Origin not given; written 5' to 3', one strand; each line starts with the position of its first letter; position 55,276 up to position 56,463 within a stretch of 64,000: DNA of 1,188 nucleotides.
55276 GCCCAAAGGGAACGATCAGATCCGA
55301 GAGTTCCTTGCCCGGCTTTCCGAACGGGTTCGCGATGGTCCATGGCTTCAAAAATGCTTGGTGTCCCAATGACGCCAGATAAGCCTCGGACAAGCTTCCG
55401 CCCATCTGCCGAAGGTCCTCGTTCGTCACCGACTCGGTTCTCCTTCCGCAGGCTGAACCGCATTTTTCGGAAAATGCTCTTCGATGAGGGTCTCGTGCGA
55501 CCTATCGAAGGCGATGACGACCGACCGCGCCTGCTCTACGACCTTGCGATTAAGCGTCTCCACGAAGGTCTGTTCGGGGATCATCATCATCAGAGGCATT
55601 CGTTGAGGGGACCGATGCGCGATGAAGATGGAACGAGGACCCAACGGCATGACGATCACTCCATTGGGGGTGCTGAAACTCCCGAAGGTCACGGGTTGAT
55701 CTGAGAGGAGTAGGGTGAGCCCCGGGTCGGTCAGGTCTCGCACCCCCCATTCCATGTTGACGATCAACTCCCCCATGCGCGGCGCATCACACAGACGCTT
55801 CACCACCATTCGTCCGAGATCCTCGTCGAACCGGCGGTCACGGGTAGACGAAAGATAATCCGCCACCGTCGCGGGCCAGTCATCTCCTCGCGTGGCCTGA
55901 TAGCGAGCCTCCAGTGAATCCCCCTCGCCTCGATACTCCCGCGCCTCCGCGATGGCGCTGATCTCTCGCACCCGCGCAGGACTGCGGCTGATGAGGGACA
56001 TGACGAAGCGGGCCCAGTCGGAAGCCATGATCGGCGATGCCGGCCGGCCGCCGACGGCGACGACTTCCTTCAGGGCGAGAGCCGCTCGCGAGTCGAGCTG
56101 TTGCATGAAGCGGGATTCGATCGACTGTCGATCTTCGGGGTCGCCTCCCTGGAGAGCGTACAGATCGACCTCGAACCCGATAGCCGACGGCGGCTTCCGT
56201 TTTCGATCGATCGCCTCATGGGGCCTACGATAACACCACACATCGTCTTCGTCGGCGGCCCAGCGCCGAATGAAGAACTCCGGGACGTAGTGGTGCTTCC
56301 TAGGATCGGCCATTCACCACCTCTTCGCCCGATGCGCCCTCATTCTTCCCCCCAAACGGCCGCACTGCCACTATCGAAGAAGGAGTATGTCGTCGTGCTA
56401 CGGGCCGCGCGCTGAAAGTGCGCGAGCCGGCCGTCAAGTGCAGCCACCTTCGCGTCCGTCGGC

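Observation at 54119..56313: DUF4238 gene translationally coupled to a 436-aa unknown protein: a possible two-gene defence module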

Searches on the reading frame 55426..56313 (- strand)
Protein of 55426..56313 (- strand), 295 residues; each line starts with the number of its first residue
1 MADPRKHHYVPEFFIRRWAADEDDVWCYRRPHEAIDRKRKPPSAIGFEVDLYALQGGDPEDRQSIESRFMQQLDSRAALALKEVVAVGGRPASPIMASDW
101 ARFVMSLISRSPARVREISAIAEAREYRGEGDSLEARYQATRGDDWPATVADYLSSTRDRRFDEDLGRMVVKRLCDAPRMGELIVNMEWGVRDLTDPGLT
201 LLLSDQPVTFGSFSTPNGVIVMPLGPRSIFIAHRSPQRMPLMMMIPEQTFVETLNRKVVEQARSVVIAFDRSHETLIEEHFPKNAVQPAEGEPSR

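Call 3: search_protein_families(library=pfam, proteins=[window:55426-56313:-], max_evalue=0.01)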
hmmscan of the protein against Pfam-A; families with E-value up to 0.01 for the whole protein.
window:55426-56313:- (295 aa): 1 family
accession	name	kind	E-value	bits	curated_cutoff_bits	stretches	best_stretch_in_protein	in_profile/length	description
PF14022.11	DUF4238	-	6.7e-34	118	27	1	6-270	1-279/281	Protein of unknown function (DUF4238)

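Call 4: search_protein_families(library=padloc, proteins=[window:55426-56313:-], max_evalue=0.01)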
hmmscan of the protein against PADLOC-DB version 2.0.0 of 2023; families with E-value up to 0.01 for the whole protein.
window:55426-56313:- (295 aa): 0 families

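Call 7: search_protein_families(library=ncbifam, proteins=[window:55426-56313:-], max_evalue=0.1)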
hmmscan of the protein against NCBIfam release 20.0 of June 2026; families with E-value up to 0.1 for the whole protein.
window:55426-56313:- (295 aa): 0 families

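Call 8: search_protein_families(library=phrogs, proteins=[window:55426-56313:-], max_evalue=0.1)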
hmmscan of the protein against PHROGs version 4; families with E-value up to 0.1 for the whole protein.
window:55426-56313:- (295 aa): 0 families

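Call 37: find_homologous_proteins(query=window:55426-56313:-)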
Query window:55426-56313:- (295 aa): 9 proteins with E <= 0.001 among 2612 candidates.
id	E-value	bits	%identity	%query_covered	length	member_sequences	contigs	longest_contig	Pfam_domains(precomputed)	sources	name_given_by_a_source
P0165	8.0e-193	657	99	100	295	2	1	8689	PF14022.12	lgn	-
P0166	9.0e-151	519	78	100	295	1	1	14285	PF14022.12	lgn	-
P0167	2.7e-87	311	52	94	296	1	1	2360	PF14022.12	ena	-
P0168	2.8e-75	271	48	96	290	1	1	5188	PF14022.12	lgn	-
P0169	7.6e-73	263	49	87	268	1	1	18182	PF14022.12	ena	-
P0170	6.8e-72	260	46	95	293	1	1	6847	PF14022.12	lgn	-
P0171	1.5e-71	259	65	61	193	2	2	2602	PF14022.12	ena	-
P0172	2.3e-35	140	32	92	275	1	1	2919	PF14022.12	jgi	jgi:Protein of unknown function (DUF4238)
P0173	3.1e-13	68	28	91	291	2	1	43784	PF14022.12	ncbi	-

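Call 39: find_encoding_contigs(protein=P0169, flank=6000, max_places=2)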
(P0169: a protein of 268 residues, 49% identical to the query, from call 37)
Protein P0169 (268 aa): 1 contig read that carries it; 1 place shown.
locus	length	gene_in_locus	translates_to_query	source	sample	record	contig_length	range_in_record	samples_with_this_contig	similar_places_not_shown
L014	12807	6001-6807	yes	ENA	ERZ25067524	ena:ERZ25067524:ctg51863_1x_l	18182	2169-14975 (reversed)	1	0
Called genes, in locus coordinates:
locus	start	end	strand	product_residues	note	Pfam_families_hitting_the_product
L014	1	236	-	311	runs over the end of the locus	PF18144:SMODS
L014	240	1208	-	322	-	-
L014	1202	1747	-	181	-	PF03054:tRNA_Me_trans (weak), PF06508:QueC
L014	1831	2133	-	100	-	-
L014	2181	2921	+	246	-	PF22175:Ogg-HhH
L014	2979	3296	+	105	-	-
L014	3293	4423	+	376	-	PF00294:PfkB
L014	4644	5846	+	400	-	-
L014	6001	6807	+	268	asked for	PF14022:DUF4238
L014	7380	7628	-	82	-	-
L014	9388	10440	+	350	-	PF13650:Asp_protease_2, PF13975:gag-asp_proteas, PF13180:PDZ_2 (weak), PF17820:PDZ_6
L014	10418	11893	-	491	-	PF02321:OEP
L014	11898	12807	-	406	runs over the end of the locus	PF25917:BSH_RND, PF25973:BSH_CzcB, PF25876:HH_MFP_RND (weak), PF25954:Beta-barrel_RND_2, PF25989:YknX_C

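Call 40: find_encoding_contigs(protein=P0170, flank=6000, max_places=2)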
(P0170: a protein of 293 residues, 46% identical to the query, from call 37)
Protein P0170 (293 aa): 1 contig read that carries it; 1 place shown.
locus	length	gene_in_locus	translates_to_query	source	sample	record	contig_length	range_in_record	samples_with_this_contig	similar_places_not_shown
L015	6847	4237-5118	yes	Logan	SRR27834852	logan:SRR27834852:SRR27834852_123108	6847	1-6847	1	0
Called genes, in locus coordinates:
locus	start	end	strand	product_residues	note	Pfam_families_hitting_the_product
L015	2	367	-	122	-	?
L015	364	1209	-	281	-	-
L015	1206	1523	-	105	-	-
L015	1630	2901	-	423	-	PF13289:SIR2_2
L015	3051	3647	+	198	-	PF00583:Acetyltransf_1 (weak)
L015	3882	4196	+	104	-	PF12844:HTH_19, PF13560:HTH_31, PF01381:HTH_3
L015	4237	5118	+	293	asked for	PF14022:DUF4238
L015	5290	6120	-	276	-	-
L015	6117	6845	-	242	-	?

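Call 41: find_encoding_contigs(protein=P0168, flank=6000, max_places=2)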
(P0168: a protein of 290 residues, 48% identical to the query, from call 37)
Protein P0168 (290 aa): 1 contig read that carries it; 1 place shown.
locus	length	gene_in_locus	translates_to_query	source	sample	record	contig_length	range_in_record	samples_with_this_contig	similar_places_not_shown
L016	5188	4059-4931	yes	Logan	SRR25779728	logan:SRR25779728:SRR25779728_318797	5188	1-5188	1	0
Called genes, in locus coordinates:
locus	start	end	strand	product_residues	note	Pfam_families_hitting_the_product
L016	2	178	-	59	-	?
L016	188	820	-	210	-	PF00112:Peptidase_C1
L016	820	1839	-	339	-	PF06114:Peptidase_M78, PF09394:Inhibitor_I42 (weak)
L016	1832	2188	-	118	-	PF12844:HTH_19 (weak), PF13560:HTH_31, PF01381:HTH_3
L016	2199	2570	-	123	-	-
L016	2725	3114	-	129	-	-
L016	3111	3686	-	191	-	-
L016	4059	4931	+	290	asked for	PF14022:DUF4238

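Call 56: search_dna_similar(query=window:55426-56313:-, collection=plasmids, mode=protein, max_rows=25)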
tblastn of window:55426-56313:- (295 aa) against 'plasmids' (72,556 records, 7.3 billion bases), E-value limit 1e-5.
Records with a match: 45; places in all: 48; records where one place covers at least 80% of the query: 38.
Best place of each record, by identity: <60% 45.
By first word of the organism name: Rhizobium 17; Sinorhizobium 7; Sphingomonas 4; Sphingobium 4; Bradyrhizobium 3; Agrobacterium 3; Methylobacterium 2; Chelativorans 1; Shinella 1; Tritonibacter 1; and 2 more.
By predicted mobility (MOB-suite, as given by PLSDB): conjugative 24; non-mobilizable 21.
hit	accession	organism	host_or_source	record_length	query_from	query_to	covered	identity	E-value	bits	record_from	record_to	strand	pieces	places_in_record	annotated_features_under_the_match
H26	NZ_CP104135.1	Sinorhizobium sp. C101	Phaseolus vulgaris,cell ...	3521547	4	281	94%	32.5%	9e-38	149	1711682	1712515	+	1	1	none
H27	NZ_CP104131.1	Sinorhizobium sp. K101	Phaseolus vulgaris,cell ...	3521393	4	281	94%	32.5%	9e-38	149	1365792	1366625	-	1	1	none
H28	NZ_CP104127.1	Sinorhizobium sp. M103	Phaseolus vulgaris,cell ...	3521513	4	281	94%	32.5%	9e-38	149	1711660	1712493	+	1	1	none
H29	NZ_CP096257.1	Bradyrhizobium barranii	Glycine max cv. AC Glengarry,Cell ...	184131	1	280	95%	30.7%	1e-36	145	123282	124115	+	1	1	DUF4238 domain-containing protein | hypothetical protein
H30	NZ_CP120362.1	Chelativorans sp. AA-79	single cell,petroleum contaminated soil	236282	4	281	94%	30.8%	1e-26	116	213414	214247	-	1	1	DUF4238 domain-containing protein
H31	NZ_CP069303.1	Shinella sp. PSBB067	monoisolate,Minnesota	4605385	4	284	95%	30.4%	7e-30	125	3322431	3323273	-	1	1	none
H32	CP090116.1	Rhizobium leguminosarum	Trifolium ambiguum,Cell culture,Plant ...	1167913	4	290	97%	29.6%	1e-23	107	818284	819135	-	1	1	DUF4238 domain-containing protein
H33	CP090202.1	Rhizobium leguminosarum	Trifolium ambiguum,Cell culture,nodule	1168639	4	290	97%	29.6%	1e-23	107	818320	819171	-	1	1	DUF4238 domain-containing protein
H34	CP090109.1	Rhizobium leguminosarum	Trifolium ambiguum,Cell culture,Plant ...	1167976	4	290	97%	29.6%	2e-23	107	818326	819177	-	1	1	DUF4238 domain-containing protein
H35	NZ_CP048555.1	Agrobacterium tumefaciens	walnut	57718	4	284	95%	29.8%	1e-24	110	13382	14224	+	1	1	DUF4238 domain-containing protein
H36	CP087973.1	Rhizobium sp. RCAM05350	cell culture,fouling of walls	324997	1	281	95%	29.6%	2e-31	130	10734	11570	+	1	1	DUF4238 domain-containing protein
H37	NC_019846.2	Sinorhizobium meliloti GR4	-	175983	4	284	95%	29.5%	4e-26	115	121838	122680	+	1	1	DUF4238 domain-containing protein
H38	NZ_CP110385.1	Tritonibacter mobilis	-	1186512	3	277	93%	30.0%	8e-22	102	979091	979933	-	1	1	record has no annotation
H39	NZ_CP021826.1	Sinorhizobium meliloti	Medicago truncatula,Single Cell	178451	4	273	92%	30.3%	6e-26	114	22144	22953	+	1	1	DUF4238 domain-containing protein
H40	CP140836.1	Rhizobium beringeri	Trifolium pratense,whole organism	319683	4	273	92%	30.0%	2e-27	119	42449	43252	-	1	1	DUF4238 domain-containing protein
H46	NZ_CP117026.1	Sphingomonas hankookensis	Pure isolate,Tap water (bathroom)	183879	4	281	94%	29.0%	5e-23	105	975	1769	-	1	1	DUF4238 domain-containing protein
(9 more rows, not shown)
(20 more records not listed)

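Call 60: get_annotated_region(hit=H29, flank=3500)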
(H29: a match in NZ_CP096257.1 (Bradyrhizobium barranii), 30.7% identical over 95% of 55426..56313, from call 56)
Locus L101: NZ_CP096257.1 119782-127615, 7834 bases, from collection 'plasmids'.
description: Bradyrhizobium barranii subsp. apii strain 1S5 plasmid pBb1S5b, complete sequence
organism: Bradyrhizobium barranii (NCBI taxid 2819348)
taxonomy: Bacteria; Pseudomonadota; Alphaproteobacteria; Hyphomicrobiales; Nitrobacteraceae; Bradyrhizobium; Bradyrhizobium barranii
host: -; source: Glycine max cv. AC Glengarry,Cell culture,Root nodule from soybean plant inoculated with root zone soil from ...; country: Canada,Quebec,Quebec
typing (MOB-suite, as given by PLSDB): conjugative; relaxase MOBQ; mating-pair formation MPF_T
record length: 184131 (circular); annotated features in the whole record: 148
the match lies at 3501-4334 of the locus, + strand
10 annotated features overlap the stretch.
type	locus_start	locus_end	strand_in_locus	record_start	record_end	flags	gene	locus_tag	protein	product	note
CDS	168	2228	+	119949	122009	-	-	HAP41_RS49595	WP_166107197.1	hypothetical protein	-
CDS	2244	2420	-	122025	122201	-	-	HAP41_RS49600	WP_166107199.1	hypothetical protein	-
CDS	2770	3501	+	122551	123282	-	-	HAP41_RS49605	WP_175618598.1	hypothetical protein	-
CDS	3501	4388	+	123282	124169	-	-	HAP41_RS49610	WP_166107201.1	DUF4238 domain-containing protein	-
CDS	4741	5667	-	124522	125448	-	-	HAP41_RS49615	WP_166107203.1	ImmA/IrrE family metallo-endopeptidase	-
CDS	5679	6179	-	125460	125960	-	-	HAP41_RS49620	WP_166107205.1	helix-turn-helix transcriptional regulator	-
CDS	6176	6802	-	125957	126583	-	-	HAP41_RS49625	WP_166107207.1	hypothetical protein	-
CDS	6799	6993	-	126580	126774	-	-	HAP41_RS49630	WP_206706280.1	ribbon-helix-helix protein, CopG family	GO:0006355 - regulation of DNA-templated transcription [Evidence IEA]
CDS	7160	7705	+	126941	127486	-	-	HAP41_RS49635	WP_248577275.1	hypothetical protein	-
CDS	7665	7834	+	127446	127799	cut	-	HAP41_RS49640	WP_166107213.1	putative metal-binding protein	-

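Call 61: get_annotated_region(hit=H30, flank=3500)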
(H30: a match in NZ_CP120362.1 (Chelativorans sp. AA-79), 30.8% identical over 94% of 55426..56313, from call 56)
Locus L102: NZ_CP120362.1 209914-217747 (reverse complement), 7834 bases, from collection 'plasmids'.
description: Chelativorans sp. AA-79 plasmid unnamed1, complete sequence
organism: Chelativorans sp. AA-79 (NCBI taxid 3028735)
taxonomy: Bacteria; Pseudomonadota; Alphaproteobacteria; Hyphomicrobiales; Phyllobacteriaceae; Chelativorans; Chelativorans sp. AA-79
host: -; source: single cell,petroleum contaminated soil; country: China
typing (MOB-suite, as given by PLSDB): non-mobilizable; mating-pair formation MPF_T
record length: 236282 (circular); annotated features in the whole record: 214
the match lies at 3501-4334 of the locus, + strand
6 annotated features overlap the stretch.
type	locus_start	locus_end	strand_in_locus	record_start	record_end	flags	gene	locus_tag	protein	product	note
CDS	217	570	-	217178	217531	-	-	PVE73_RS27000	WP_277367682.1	hypothetical protein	-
CDS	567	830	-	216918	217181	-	-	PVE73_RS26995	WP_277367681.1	hypothetical protein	-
CDS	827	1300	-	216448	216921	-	-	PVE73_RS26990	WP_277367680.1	hypothetical protein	-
CDS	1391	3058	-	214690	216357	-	-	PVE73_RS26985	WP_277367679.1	ParB N-terminal domain-containing protein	-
CDS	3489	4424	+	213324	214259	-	-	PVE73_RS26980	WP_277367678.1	DUF4238 domain-containing protein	-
CDS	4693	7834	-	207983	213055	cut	-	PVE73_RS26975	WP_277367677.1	N-6 DNA methylase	-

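Call 62: get_annotated_region(hit=H36, flank=3500)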
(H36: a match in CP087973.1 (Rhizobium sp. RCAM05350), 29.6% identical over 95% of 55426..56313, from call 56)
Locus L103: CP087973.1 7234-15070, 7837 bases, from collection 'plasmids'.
description: Rhizobium sp. RCAM05350 strain E2-1 plasmid unnamed3, complete sequence
organism: Rhizobium sp. RCAM05350 (NCBI taxid 2895568)
taxonomy: Bacteria; Pseudomonadota; Alphaproteobacteria; Hyphomicrobiales; Rhizobiaceae; Rhizobium; Rhizobium sp. RCAM05350
host: -; source: cell culture,fouling of walls; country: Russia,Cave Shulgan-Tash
typing (MOB-suite, as given by PLSDB): conjugative; replicon rep_cluster_471; relaxase MOBQ,MOBQ; mating-pair formation MPF_T
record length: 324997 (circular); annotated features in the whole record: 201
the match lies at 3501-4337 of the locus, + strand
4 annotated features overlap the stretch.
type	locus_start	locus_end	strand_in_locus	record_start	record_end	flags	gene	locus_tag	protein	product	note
CDS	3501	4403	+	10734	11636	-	-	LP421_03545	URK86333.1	DUF4238 domain-containing protein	-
CDS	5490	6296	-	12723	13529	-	-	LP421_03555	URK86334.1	PD-(D/E)XK nuclease family protein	-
CDS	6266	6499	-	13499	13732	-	-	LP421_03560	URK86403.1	hypothetical protein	-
CDS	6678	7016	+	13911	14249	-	-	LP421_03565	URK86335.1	hypothetical protein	-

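Call 63: get_annotated_region(hit=H37, flank=3500)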
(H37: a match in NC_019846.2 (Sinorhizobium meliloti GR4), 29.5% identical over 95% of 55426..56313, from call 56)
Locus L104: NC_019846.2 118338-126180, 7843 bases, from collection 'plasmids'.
description: Sinorhizobium meliloti GR4 plasmid pRmeGR4a, complete sequence
organism: Sinorhizobium meliloti GR4 (NCBI taxid 1235461)
taxonomy: Bacteria; Pseudomonadota; Alphaproteobacteria; Hyphomicrobiales; Rhizobiaceae; Sinorhizobium; Sinorhizobium meliloti; Sinorhizobium meliloti GR4
host: -; source: -; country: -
typing (MOB-suite, as given by PLSDB): conjugative; replicon rep_cluster_546; relaxase MOBP; mating-pair formation MPF_T
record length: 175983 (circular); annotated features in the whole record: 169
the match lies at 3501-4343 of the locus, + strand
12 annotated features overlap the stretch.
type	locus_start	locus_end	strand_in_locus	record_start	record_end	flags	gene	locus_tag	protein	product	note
CDS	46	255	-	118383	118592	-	-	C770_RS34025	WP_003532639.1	cold-shock protein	-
CDS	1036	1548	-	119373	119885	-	-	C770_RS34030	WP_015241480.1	hypothetical protein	-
CDS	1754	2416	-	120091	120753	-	-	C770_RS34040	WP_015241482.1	SOS response-associated peptidase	GO:0018142 - obsolete protein-DNA covalent cross-linking [Evidence IEA]; GO:0009432 - SOS response [Evidence IEA]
CDS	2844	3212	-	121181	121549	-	-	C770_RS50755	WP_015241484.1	hypothetical protein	-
CDS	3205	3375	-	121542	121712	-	-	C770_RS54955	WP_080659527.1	hypothetical protein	-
CDS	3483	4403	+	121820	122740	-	-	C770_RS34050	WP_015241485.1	DUF4238 domain-containing protein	-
CDS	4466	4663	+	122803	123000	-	-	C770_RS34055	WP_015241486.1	hypothetical protein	-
CDS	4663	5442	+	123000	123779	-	-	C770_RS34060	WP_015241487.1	hypothetical protein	-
CDS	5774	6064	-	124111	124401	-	-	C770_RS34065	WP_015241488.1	hypothetical protein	-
CDS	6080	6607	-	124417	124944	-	-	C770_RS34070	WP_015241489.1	helix-turn-helix transcriptional regulator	-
CDS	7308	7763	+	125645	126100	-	-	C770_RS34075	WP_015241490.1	hypothetical protein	-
CDS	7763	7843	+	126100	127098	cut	-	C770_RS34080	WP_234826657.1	hypothetical protein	-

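Call 64: get_annotated_region(hit=H46, flank=3500)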
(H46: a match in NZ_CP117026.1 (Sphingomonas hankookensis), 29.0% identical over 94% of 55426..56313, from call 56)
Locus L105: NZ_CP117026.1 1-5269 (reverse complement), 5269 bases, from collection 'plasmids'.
description: Sphingomonas hankookensis strain SZ.B2R2 plasmid pSZ.B2R2_1, complete sequence
organism: Sphingomonas hankookensis (NCBI taxid 563996)
taxonomy: Bacteria; Pseudomonadota; Alphaproteobacteria; Sphingomonadales; Sphingomonadaceae; Sphingomonas; Sphingomonas hankookensis
host: -; source: Pure isolate,Tap water (bathroom); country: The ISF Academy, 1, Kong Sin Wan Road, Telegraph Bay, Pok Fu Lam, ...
typing (MOB-suite, as given by PLSDB): non-mobilizable; replicon rep_cluster_541
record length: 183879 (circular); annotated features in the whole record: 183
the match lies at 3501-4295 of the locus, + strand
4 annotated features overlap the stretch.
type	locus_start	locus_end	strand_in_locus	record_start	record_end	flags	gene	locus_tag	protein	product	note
CDS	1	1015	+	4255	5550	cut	-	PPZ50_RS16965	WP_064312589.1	hypothetical protein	-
CDS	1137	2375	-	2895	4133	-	-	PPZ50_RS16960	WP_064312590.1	hypothetical protein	-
CDS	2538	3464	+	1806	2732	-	-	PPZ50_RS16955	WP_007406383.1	hypothetical protein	-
CDS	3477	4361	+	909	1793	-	-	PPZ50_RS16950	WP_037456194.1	DUF4238 domain-containing protein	-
